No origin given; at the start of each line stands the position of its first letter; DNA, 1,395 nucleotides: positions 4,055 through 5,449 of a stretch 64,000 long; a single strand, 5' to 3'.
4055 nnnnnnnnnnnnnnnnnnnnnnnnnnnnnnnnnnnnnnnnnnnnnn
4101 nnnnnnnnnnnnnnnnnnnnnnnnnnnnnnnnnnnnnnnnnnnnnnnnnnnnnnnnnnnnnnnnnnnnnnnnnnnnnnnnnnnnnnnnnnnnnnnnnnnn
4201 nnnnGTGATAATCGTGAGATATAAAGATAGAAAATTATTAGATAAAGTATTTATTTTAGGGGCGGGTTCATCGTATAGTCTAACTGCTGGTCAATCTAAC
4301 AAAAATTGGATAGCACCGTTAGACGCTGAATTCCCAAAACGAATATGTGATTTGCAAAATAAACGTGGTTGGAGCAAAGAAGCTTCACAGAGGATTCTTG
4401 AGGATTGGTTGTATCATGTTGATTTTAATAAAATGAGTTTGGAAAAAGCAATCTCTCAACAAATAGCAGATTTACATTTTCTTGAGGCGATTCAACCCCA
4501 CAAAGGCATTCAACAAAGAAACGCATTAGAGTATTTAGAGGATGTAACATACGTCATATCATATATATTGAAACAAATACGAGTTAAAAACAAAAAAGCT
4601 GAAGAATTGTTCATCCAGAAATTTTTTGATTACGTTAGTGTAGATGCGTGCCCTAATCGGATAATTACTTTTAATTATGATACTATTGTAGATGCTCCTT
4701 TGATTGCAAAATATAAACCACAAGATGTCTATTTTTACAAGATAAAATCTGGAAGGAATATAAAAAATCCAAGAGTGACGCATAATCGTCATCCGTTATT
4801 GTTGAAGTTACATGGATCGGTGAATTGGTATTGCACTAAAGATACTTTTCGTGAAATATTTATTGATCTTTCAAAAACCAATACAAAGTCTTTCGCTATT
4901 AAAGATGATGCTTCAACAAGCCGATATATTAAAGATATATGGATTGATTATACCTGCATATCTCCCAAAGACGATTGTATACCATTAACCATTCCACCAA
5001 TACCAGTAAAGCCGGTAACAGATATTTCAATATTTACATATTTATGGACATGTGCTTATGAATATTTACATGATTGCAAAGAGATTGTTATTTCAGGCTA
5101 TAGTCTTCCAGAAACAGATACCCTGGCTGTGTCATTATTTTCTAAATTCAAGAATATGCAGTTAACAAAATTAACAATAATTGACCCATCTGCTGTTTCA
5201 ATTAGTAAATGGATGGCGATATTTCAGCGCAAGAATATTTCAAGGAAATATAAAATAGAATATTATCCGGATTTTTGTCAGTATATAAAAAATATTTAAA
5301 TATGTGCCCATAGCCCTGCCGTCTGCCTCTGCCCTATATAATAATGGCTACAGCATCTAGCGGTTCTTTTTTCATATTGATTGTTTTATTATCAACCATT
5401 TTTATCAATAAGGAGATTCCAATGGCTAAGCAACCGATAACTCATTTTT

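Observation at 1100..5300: AT-rich sub-island with Abi_C-like, GmrSD-like and a translationally coupled SIR2_2 gene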

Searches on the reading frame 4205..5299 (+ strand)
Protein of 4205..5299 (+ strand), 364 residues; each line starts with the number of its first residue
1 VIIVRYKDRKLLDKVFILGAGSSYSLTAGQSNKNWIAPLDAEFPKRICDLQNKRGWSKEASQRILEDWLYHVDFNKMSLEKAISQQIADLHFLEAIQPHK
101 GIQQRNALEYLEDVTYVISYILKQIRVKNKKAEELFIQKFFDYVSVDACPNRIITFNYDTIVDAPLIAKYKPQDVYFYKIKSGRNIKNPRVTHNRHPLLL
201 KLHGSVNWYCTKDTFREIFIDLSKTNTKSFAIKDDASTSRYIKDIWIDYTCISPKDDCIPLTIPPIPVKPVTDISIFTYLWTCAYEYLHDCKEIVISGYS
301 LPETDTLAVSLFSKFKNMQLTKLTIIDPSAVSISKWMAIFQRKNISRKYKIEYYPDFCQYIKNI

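Call 3: search_protein_families(library=pfam, proteins=[window:4205-5299:+], max_evalue=0.01)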
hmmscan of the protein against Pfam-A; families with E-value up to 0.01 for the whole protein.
window:4205-5299:+ (364 aa): 1 family
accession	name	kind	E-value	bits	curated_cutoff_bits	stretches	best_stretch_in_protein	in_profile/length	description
PF13289.12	SIR2_2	-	0.00016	22.2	24.5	1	152-215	2-63/141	SIR2-like domain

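Call 4: search_protein_families(library=padloc, proteins=[window:4205-5299:+], max_evalue=0.01)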
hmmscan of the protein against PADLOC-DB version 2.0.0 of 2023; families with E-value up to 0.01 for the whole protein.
window:4205-5299:+ (364 aa): 9 families
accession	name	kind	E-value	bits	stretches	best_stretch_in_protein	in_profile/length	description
PDLC04093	SIR2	-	2.7e-08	31.2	1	15-222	26-228/395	-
PDLC02408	Aga_SIR2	-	4e-06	24.2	1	121-213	120-208/343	Class II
PDLC04082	SIR2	-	1.3e-05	22.2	1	15-224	19-218/345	-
PDLC02414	Aga_SIR2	-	2e-05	22.1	1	116-213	85-179/313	-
PDLC04084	SIR2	-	6.7e-05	20.3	0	199-218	243-262/414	-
PDLC04087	SIR2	-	9.7e-05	19.4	1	135-214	116-202/343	-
PDLC04081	SIR2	-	0.0038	14.5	0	198-220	198-220/345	-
PDLC04088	SIR2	-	0.0052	14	1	151-212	174-238/390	-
PDLC04961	PDC-S21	-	0.0069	13.7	0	273-313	242-282/336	-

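Call 8: search_protein_families(library=ncbifam, proteins=[window:4205-5299:+], max_evalue=0.01)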
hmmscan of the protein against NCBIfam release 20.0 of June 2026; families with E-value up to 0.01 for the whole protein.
window:4205-5299:+ (364 aa): 0 families

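Call 9: find_homologous_proteins(query=window:4214-5299:+, max_evalue=0.001)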
Query window:4214-5299:+ (361 aa): 551 proteins with E <= 0.001 among 2535 candidates; the best 120 are listed.
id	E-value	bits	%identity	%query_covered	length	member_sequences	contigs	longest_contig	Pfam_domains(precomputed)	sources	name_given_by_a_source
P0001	1.1e-244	829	100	100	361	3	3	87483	-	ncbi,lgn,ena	-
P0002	1.8e-121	424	53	99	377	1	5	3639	PF13289.13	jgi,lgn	jgi:hypothetical protein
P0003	4.1e-106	373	49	99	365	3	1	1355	PF13289.13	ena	-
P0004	2.2e-102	361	48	99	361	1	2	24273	PF13289.13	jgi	jgi:hypothetical protein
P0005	6.2e-102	359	49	99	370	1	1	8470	-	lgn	-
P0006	1.3e-101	358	49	99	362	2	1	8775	PF13289.13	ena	-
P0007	1.5e-101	358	46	100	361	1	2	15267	PF13289.13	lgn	-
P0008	4.1e-101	357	49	99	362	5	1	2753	PF13289.13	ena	-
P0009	1.4e-100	355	48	99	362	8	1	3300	-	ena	-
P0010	2.6e-98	347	44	100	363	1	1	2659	PF13289.13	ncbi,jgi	jgi:hypothetical protein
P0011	4.0e-98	347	47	99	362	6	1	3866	PF13289.13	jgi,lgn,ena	jgi:hypothetical protein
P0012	1.6e-95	338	45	98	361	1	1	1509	PF13289.13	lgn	-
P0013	6.7e-95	336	44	98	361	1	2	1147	PF13289.13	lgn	-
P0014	1.8e-93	332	43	98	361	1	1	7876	PF13289.13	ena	-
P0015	5.0e-93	330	43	99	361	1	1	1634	-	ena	-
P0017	3.3e-90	321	43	99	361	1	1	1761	PF13289.13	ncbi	-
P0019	1.1e-88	316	43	99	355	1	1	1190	PF13289.13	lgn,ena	-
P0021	1.6e-86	309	41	99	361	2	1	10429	PF13289.13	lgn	-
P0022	2.8e-86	308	43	99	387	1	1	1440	PF13289.13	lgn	-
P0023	2.0e-85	305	42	99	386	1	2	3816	PF13289.13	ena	-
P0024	1.2e-84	302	42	100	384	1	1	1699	PF13289.13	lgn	-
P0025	1.5e-83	299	43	99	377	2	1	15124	PF13289.13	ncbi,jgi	-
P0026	3.9e-82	294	43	99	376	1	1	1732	PF13289.13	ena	-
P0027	4.2e-82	294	41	99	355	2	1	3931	PF13289.13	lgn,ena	-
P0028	2.6e-79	285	41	98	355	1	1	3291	PF13289.13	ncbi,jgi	jgi:hypothetical protein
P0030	7.3e-78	280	43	84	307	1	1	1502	PF13289.13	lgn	-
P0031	8.1e-78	280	40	99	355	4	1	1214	PF13289.13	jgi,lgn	jgi:hypothetical protein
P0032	2.5e-76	275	39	100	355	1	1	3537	PF13289.13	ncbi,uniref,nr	ncbi:SIR2 family protein [Halorhodospira sp. 9621]|uniref:SIR2 family protein n=1 Tax=Halorhodospira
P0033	2.6e-76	275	40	91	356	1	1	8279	PF13289.13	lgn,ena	-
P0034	5.1e-76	274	39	100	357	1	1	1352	PF13289.13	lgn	-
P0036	2.1e-75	272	40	99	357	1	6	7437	PF13289.13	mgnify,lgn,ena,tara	mgnify:CR=1 FL=1|tara:strand:+ start:1272 stop:2345 length:1074 start_codon:yes stop_codon:yes gene_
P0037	9.3e-75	270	38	100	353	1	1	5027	PF13289.13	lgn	-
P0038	1.1e-73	266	40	100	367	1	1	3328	PF13289.13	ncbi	-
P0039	1.2e-73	266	40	99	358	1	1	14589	PF13289.13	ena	-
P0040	1.5e-72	263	37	99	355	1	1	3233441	PF13289.13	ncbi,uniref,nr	ncbi:polyribonucleotide nucleotidyltransferase [Thiohalobacter thiocyanaticus]|uniref:Polyribonucleo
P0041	2.1e-72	262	36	99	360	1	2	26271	PF13289.13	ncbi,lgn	-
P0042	9.8e-72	260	38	99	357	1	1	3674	PF13289.13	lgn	-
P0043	1.0e-71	260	38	99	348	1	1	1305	PF13289.13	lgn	-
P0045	5.9e-71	257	39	100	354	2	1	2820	PF13289.13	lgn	-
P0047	2.7e-70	255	41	82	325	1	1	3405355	PF13289.13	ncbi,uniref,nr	ncbi:SIR2 family protein [Thioalkalivibrio thiocyanodenitrificans]|uniref:SIR2 family protein n=1 Ta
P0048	3.9e-70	255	39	99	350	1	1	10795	PF13289.13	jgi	-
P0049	3.9e-70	255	38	98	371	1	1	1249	PF13289.13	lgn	-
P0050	4.3e-70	255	38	100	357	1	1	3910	PF13289.13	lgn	-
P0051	4.5e-70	255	37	99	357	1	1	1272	PF13289.13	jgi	jgi:hypothetical protein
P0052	5.4e-70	254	38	94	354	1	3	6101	PF13289.13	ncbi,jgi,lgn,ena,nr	ncbi:MAG TPA: hypothetical protein PLP01_08100 [Phycisphaerae bacterium]|nr:hypothetical protein [Ph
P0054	2.1e-69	252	38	99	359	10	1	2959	PF13289.13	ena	-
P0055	2.4e-69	252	36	91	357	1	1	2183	PF13289.13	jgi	-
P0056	2.9e-69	252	39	99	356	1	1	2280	PF13289.13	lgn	-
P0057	4.6e-69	251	37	99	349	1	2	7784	PF13289.13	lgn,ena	-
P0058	6.7e-69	251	37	100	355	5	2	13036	PF13289.13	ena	-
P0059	8.3e-69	250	39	99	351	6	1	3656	PF13289.13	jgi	-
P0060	1.1e-68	250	37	99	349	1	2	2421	PF13289.13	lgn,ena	-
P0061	1.1e-68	250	39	99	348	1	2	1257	PF13289.13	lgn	-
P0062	2.2e-68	249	39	99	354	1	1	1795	PF13289.13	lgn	-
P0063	3.6e-68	248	36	98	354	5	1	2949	PF13289.13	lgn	-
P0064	5.3e-68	248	39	98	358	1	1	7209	PF13289.13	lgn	-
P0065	6.7e-68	247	37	99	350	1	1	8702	PF13289.13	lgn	-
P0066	9.4e-68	247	39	100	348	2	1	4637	PF13289.13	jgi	-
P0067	9.5e-68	247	35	100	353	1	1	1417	PF13289.13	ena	-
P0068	1.3e-67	246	36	99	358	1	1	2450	PF13289.13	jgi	jgi:hypothetical protein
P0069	1.8e-67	246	37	100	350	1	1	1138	PF13289.13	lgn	-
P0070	1.9e-67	246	39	99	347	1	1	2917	PF13289.13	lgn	-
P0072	2.0e-67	246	38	98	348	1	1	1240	PF13289.13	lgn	-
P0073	3.3e-67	245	38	97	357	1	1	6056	PF13289.13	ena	-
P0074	4.4e-67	245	39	99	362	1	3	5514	PF13289.13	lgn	-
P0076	6.7e-67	244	40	95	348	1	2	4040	PF13289.13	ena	-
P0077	7.4e-67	244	37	99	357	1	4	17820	PF13289.13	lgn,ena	-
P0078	9.0e-67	244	38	99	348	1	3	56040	PF13289.13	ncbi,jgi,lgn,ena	-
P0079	9.8e-67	244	36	99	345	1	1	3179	PF13289.13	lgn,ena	-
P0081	1.3e-66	243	38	99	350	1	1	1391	PF13289.13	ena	-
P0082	1.3e-66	243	38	100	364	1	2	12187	PF13289.13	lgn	-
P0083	1.6e-66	243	38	98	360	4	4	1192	PF13289.13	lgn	-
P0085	2.5e-66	242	37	94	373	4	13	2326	PF13289.13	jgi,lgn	jgi:hypothetical protein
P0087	3.1e-66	242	36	100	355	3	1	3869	PF13289.13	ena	-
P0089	4.6e-66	241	38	99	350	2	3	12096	PF13289.13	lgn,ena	-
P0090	5.6e-66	241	39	100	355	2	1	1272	PF13289.13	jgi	jgi:hypothetical protein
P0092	6.6e-66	241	32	100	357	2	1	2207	PF13289.13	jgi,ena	-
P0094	7.9e-66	241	35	100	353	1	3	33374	PF13289.13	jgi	jgi:hypothetical protein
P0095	8.7e-66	240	33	100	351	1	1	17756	PF13289.13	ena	-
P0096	1.2e-65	240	39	97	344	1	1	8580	PF13289.13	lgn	-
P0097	1.4e-65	240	36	100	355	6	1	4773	PF13289.13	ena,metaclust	metaclust:\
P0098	1.5e-65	240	33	100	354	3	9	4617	PF13289.13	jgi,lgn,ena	jgi:hypothetical protein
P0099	1.7e-65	239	34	99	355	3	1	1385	PF13289.13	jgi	jgi:hypothetical protein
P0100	1.8e-65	239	37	99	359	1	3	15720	PF13289.13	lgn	-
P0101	3.3e-65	239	36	98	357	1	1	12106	PF13289.13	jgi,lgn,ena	-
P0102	4.4e-65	238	37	100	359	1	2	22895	PF13289.13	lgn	-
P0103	1.4e-64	237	35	100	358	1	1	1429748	PF13289.13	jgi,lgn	-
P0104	1.4e-64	236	36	99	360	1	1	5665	PF13289.13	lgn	-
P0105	2.1e-64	236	36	99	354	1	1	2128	PF13289.13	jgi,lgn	jgi:hypothetical protein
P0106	2.7e-64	236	36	99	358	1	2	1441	PF13289.13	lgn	-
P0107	4.8e-64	235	37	99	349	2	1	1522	PF13289.13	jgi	-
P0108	5.0e-64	235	36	99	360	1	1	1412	PF13289.13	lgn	-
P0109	1.2e-63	233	37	93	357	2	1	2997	PF13289.13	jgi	-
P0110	1.3e-63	233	37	99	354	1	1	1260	PF13289.13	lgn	-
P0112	1.4e-63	233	37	100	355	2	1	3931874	PF13289.13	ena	-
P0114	2.2e-63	233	35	99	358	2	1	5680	PF13289.13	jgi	jgi:hypothetical protein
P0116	7.6e-63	231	37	98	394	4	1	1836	PF13289.13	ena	-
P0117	9.1e-63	231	37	97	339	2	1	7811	PF13289.13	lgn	-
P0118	9.2e-63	230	39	90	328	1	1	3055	PF13289.13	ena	-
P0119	1.1e-62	230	36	98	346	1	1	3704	PF13289.13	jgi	-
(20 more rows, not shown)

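Call 10: find_encoding_contigs(protein=P0001, flank=10000, max_places=4)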
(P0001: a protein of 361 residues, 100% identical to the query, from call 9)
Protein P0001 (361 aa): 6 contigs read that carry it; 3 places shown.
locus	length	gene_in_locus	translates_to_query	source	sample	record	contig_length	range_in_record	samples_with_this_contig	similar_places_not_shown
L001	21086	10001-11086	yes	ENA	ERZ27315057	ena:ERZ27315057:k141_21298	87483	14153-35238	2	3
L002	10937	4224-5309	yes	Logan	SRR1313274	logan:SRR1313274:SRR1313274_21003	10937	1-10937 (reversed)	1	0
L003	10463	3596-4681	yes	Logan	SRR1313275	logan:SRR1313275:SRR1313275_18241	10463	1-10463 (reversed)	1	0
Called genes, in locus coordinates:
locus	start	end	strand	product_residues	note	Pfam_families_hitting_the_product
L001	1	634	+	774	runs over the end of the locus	PF01278:Omptin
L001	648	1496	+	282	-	PF01435:Peptidase_M48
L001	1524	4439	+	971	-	PF04389:Peptidase_M28, PF00041:fn3 (weak), PF13860:FlgD_ig, PF18962:Por_Secre_tail (faint)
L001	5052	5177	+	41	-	-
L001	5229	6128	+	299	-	PF08401:ArdcN, PF18818:MPTase-PolyVal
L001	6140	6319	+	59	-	-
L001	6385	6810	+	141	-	PF04002:RadC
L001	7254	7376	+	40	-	-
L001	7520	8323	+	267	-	PF14355:Abi_C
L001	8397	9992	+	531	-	PF03235:GmrSD_N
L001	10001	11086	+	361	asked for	-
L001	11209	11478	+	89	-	-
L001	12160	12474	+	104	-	-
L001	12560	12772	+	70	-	-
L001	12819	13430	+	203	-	-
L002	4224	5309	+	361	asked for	-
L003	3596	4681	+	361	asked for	-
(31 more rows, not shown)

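Call 11: find_encoding_contigs(protein=P0004, flank=8000, max_places=3)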
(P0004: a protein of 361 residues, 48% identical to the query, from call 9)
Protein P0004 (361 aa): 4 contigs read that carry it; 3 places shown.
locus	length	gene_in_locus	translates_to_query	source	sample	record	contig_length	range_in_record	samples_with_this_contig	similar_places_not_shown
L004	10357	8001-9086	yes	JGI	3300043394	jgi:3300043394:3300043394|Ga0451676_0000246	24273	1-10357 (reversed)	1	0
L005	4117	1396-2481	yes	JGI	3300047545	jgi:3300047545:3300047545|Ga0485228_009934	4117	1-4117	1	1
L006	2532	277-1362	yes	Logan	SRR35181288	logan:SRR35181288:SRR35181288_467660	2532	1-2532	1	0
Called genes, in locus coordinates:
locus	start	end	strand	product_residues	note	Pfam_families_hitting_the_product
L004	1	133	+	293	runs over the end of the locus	-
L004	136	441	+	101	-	PF02796:HTH_7 (faint)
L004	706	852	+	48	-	-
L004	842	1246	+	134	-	PF12728:HTH_17 (weak)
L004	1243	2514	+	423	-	PF13102:Phage_int_SAM_5 (weak), PF00589:Phage_integrase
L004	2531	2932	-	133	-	-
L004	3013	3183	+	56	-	-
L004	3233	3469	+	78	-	PF09954:DUF2188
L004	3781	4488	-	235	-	-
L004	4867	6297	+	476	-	-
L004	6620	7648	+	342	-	-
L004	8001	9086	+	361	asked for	PF13289:SIR2_2 (faint)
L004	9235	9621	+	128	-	-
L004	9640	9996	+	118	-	-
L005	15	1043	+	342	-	-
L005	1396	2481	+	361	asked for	PF13289:SIR2_2 (faint)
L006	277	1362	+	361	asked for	PF13289:SIR2_2 (faint)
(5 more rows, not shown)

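Call 12: find_encoding_contigs(protein=P0040, flank=8000, max_places=3)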
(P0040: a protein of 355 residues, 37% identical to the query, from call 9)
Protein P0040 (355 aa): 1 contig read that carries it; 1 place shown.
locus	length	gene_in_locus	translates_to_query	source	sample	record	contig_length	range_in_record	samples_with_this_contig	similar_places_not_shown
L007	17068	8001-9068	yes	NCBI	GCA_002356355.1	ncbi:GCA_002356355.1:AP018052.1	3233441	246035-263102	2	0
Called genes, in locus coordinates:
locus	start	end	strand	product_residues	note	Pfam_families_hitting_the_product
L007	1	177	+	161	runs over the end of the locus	-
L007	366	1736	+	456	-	PF00483:NTP_transferase, PF01128:IspD (weak), PF12804:NTP_transf_3, PF00132:Hexapep (weak), PF25087:GMPPB_C, PF25084:LbH_EIF2B, PF00132:Hexapep (weak), PF00132:Hexapep, +2 more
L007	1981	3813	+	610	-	PF13522:GATase_6, PF13537:GATase_7, PF01380:SIS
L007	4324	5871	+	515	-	PF12161:HsdM_N, PF02384:N6_Mtase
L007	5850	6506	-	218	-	-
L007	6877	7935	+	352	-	-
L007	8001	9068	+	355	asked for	PF13289:SIR2_2 (weak)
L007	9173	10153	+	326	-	PF13020:NOV_C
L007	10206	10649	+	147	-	-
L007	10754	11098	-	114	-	PF09722:Xre_MbcA_ParS_C (weak)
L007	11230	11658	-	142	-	PF09722:Xre_MbcA_ParS_C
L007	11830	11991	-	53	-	PF09957:VapB_antitoxin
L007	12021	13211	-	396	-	-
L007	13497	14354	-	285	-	PF08843:AbiEii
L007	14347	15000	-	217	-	-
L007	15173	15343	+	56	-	-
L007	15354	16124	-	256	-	PF13391:HNH_2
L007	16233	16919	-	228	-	PF08808:RES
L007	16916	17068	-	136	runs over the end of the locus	PF20432:Xre-like-HTH, PF09722:Xre_MbcA_ParS_C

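Call 13: search_protein_families(library=padloc, proteins=[L004:6620-7648:+, L007:6877-7935:+, L004:4867-6297:+, L004:9235-9621:+, L004:9640-9996:+, L007:9173-10153:+, P0004, P0040], max_evalue=0.01)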
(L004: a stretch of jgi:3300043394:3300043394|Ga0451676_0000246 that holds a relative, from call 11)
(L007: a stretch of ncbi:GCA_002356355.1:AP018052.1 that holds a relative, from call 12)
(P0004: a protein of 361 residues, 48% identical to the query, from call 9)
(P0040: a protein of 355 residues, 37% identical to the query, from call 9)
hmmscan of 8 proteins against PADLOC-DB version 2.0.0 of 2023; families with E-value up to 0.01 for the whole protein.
L004:6620-7648:+ (342 aa): 0 families

L007:6877-7935:+ (352 aa): 8 families
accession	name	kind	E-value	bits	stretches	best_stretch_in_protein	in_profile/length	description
PDLC04909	PDC-S11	-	7.7e-140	464.4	1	1-350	1-344/347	-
PDLC04915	PDC-S11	-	1.5e-104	348.3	1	1-235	1-235/379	-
PDLC04913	PDC-S11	-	6.6e-68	227.5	1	9-250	9-252/375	-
PDLC04910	PDC-S11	-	3.9e-51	172.4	1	6-220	6-220/359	-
PDLC04916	PDC-S11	-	2.4e-36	123.5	1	15-211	13-200/358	-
PDLC04945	PDC-S18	-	0.00035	18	1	1-83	1-75/302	-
PDLC04946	PDC-S18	-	0.00092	16.3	1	29-83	44-97/365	-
PDLC04944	PDC-S18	-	0.0027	15.1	1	26-96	22-90/307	-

L004:4867-6297:+ (476 aa): 0 families

L004:9235-9621:+ (128 aa): 0 families

L004:9640-9996:+ (118 aa): 0 families

L007:9173-10153:+ (326 aa): 6 families
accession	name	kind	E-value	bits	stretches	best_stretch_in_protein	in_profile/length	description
PDLC03966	TmtA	-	4.3e-09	32.7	1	200-288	1523-1619/1655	-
PDLC00659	HmaA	-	1.3e-05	21.2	1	193-282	1035-1131/1176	SNF2 helicase / DEAD-box helicase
PDLC03972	TmtA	-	2e-05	20.8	1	177-294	1161-1282/1302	-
PDLC03971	TmtA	-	0.00017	17.2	1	228-292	1684-1752/1782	-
PDLC03969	TmtA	-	0.00025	16.7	1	196-292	1380-1480/1563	-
PDLC03964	TmtA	-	0.0064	12.5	1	228-292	1447-1512/1538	-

P0004 (361 aa): 7 families
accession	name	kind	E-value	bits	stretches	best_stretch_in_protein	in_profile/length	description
PDLC04093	SIR2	-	6e-10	36.6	1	7-222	20-230/395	-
PDLC02408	Aga_SIR2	-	2.9e-07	27.9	1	144-220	142-215/343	Class II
PDLC04094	SIR2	-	2.8e-06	24.8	1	2-209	14-212/399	-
PDLC02414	Aga_SIR2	-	3e-05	21.5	1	145-330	113-263/313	-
PDLC04084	SIR2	-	0.00024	18.5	0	197-223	242-268/414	-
PDLC04087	SIR2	-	0.00033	17.6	1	78-221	72-208/343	-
PDLC04088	SIR2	-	0.0015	15.7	1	152-212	175-239/390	-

P0040 (355 aa): 8 families
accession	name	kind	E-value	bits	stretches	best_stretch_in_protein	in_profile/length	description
PDLC02414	Aga_SIR2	-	3.1e-07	28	1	149-318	118-260/313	-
PDLC02408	Aga_SIR2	-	2.1e-06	25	1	117-316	120-287/343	Class II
PDLC04093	SIR2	-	1.4e-05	22.2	1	109-292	112-281/395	-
PDLC04087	SIR2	-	2.1e-05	21.6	1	133-310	118-280/343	-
PDLC04088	SIR2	-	6.3e-05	20.3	1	151-293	175-304/390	-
PDLC04094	SIR2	-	8.4e-05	19.9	1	101-211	99-214/399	-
PDLC04084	SIR2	-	0.00055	17.3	0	198-226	243-271/414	-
PDLC02403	Aga_TIR-PNTD1-PNTD2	-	0.0081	13.2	0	108-220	118-225/443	Class I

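Call 14: search_protein_families(library=pfam, proteins=[L004:6620-7648:+, L007:6877-7935:+, L004:4867-6297:+, L004:9235-9621:+, L004:9640-9996:+, L007:9173-10153:+], max_evalue=0.1)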
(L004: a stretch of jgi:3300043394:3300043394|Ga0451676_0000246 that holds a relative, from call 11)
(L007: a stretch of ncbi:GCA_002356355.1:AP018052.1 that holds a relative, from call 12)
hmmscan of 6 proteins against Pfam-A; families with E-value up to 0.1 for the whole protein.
L004:6620-7648:+ (342 aa): 6 families
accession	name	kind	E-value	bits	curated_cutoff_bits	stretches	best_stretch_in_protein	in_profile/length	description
PF00132.30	Hexapep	-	1.3e-25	88.4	27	4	275-303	8-36/36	Bacterial transferase hexapeptide (six repeats)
PF25084.1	LbH_EIF2B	-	1.2e-15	57.9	54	4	276-336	17-74/105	EIF2B subunit epsilon LbH domain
PF21711.3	DCTN5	-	1e-07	32.2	40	2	275-339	91-148/182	Dynactin subunit 5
PF25087.1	GMPPB_C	-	3.4e-07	30.4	39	0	275-320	11-55/110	GMPPB C-terminal domain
PF24894.1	Hexapep_GlmU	-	0.0029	18.2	23.3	0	80-112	55-87/104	GlmU-like, C-terminal hexapeptide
PF14602.12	Hexapep_2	-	0.057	13.6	27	1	275-301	8-32/34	Hexapeptide repeat of succinyl-transferase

L007:6877-7935:+ (352 aa): 1 family
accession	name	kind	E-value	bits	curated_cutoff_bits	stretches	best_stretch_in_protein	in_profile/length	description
PF01939.22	NucS_C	-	0.00041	20.8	24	1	28-94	3-66/124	Endonuclease NucS C-terminal domain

L004:4867-6297:+ (476 aa): 1 family
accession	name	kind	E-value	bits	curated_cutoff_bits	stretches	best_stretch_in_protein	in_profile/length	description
PF24681.1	Kelch_KLHDC2_KLHL20_DRC7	-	0.04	13.6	50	0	114-207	111-192/221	KLHDC2/KLHL20/DRC7 Kelch-repeats domain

L004:9235-9621:+ (128 aa): 0 families

L004:9640-9996:+ (118 aa): 0 families

L007:9173-10153:+ (326 aa): 1 family
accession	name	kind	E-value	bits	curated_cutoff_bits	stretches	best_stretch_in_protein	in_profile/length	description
PF13020.12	NOV_C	-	8.6e-11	42.2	22.1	1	205-291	1-89/91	Protein NO VEIN, C-terminal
